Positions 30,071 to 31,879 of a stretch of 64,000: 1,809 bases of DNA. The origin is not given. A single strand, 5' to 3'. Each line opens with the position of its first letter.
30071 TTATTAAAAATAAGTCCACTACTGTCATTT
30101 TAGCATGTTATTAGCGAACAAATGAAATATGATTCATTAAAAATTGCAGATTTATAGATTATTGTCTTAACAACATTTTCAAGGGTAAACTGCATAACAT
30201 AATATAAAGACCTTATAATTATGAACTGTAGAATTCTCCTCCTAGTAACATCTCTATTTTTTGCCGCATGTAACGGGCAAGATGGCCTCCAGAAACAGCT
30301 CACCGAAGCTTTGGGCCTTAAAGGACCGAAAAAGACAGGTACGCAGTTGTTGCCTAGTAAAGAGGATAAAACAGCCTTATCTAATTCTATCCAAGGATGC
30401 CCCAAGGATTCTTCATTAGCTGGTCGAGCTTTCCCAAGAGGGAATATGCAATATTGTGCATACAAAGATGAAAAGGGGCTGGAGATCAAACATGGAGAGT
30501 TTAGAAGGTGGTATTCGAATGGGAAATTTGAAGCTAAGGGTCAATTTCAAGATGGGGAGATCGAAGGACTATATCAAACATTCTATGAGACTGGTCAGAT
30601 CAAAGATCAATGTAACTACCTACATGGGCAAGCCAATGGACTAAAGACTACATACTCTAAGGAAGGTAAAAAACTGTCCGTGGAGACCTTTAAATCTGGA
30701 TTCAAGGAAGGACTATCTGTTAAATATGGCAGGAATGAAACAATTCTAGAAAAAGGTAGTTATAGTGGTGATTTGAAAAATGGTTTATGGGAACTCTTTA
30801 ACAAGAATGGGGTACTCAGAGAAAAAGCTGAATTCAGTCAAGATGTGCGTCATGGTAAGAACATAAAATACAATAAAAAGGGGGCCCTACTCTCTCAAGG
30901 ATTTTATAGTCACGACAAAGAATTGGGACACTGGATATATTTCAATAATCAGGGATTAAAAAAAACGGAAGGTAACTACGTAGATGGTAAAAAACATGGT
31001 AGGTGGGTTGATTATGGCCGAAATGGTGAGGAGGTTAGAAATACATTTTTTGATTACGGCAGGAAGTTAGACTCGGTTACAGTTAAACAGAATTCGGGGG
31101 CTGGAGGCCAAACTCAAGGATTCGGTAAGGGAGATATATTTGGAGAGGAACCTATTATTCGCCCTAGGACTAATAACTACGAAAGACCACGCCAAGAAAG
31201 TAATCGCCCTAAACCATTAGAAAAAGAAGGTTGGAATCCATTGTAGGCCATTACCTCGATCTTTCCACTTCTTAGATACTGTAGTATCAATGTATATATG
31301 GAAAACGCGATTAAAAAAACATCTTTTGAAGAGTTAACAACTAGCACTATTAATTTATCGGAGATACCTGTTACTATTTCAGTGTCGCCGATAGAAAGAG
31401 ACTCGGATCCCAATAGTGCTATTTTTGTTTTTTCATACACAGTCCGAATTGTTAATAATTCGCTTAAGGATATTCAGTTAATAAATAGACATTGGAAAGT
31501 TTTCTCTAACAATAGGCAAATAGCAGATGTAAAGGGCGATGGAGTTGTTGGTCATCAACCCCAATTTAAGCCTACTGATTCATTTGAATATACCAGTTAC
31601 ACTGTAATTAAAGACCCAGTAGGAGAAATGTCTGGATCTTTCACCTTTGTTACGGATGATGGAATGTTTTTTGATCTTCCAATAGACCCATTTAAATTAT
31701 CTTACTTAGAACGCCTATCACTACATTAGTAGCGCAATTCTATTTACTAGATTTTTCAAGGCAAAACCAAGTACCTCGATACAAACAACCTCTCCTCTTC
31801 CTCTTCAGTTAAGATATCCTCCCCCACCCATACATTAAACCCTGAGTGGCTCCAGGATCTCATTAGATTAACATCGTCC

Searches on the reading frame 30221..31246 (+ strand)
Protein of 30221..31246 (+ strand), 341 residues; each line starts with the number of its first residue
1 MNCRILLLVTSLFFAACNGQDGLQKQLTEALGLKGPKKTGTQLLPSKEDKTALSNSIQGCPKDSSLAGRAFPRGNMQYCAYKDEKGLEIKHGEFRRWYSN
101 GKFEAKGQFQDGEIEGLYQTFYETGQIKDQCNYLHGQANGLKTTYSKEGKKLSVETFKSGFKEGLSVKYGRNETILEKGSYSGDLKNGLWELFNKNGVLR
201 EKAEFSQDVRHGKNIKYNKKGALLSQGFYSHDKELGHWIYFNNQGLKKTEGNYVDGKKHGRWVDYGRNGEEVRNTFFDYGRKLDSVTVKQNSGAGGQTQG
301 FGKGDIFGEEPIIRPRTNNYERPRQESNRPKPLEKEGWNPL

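Call 5: search_protein_families(library=pfam, proteins=[window:30221-31246:+], max_evalue=1)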
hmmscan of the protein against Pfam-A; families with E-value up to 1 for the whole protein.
window:30221-31246:+ (341 aa): 1 family
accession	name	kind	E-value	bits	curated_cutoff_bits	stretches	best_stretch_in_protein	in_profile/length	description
PF07661.19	MORN_2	-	8e-08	32.1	29.6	3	115-134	2-21/22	MORN repeat variant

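Call 6: search_protein_families(library=ncbifam, proteins=[window:30221-31246:+], max_evalue=1)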
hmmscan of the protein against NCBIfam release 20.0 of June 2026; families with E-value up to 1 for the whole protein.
window:30221-31246:+ (341 aa): 1 family
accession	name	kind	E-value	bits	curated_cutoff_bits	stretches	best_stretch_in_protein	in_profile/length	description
NF033566.1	adhes_LIC20035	equivalog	9.4e-18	64.2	250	1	106-256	108-263/434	LIC20035 family adhesin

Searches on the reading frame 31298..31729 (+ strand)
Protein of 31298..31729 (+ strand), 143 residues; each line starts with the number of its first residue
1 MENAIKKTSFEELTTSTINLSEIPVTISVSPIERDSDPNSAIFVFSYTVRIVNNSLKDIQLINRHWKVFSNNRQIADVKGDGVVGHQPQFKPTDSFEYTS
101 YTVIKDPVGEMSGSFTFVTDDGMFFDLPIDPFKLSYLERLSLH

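Call 5: search_protein_families(library=pfam, proteins=[window:31298-31729:+], max_evalue=1)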
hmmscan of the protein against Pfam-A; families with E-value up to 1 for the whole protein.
window:31298-31729:+ (143 aa): 2 families
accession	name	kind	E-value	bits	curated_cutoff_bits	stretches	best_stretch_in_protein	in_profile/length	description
PF04379.20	DUF525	-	2e-28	98.9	27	1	34-118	2-86/87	ApaG domain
PF03047.20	ComC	-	0.23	11.7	20.4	1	1-17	1-17/31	COMC family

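Call 6: search_protein_families(library=ncbifam, proteins=[window:31298-31729:+], max_evalue=1)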
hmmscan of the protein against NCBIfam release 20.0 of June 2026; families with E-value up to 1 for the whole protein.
window:31298-31729:+ (143 aa): 1 family
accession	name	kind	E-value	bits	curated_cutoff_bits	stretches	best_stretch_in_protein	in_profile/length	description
NF003967.1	PRK05461.1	equivalog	2.1e-35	121.3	106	1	22-136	4-118/123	Co2+/Mg2+ efflux protein ApaG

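Call 11: find_related_loci(query=window:31298-31729:+, collection=genome_contigs, flank=6000)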
Query window:31298-31729:+ (143 aa) in genome_contigs; peptide patterns used: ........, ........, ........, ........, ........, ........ (x = any residue, [..] = any of these).
62 stretches matched a pattern; 3 encode a relative of the query (tblastn E <= 1e-3); 3 distinct loci.
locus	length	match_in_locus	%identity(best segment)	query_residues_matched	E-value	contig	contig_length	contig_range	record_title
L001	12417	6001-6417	52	8-143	1e-43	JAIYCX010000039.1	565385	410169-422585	MAG: Proteobacteria bacterium isolate H1_MAG_00014 pond_H1_MAG_00014_000000000033, whole genome shotgun sequence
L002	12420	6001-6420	46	23-143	6e-40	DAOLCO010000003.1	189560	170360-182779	MAG TPA_asm: Oligoflexia bacterium isolate AMR_MDS_0130 NODE_51_length_189560_cov_7.038579, whole genome shotgun sequenc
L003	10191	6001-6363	50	25-143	6e-37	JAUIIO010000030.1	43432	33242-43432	MAG: bacterium isolate Co_bin.265 NODE_5763_length_43432_cov_1.650987, whole genome shotgun sequence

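Call 15: list_cluster_members(proteins=[P0001, window:31298-31729:+, window:32593-33612:+, window:29056-30012:-])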
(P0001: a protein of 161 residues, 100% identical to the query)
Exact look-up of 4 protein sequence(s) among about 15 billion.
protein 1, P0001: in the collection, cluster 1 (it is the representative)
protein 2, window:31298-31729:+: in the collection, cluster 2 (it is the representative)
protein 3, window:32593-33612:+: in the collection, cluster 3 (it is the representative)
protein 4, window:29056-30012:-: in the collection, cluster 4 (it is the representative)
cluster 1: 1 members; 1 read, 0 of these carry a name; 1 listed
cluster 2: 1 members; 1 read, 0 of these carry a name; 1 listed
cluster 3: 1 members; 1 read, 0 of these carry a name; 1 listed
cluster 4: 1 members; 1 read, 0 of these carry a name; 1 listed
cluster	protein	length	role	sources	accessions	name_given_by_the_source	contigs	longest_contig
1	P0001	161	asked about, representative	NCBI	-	-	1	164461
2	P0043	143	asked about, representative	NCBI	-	-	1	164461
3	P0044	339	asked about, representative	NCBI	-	-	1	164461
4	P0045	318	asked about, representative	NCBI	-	-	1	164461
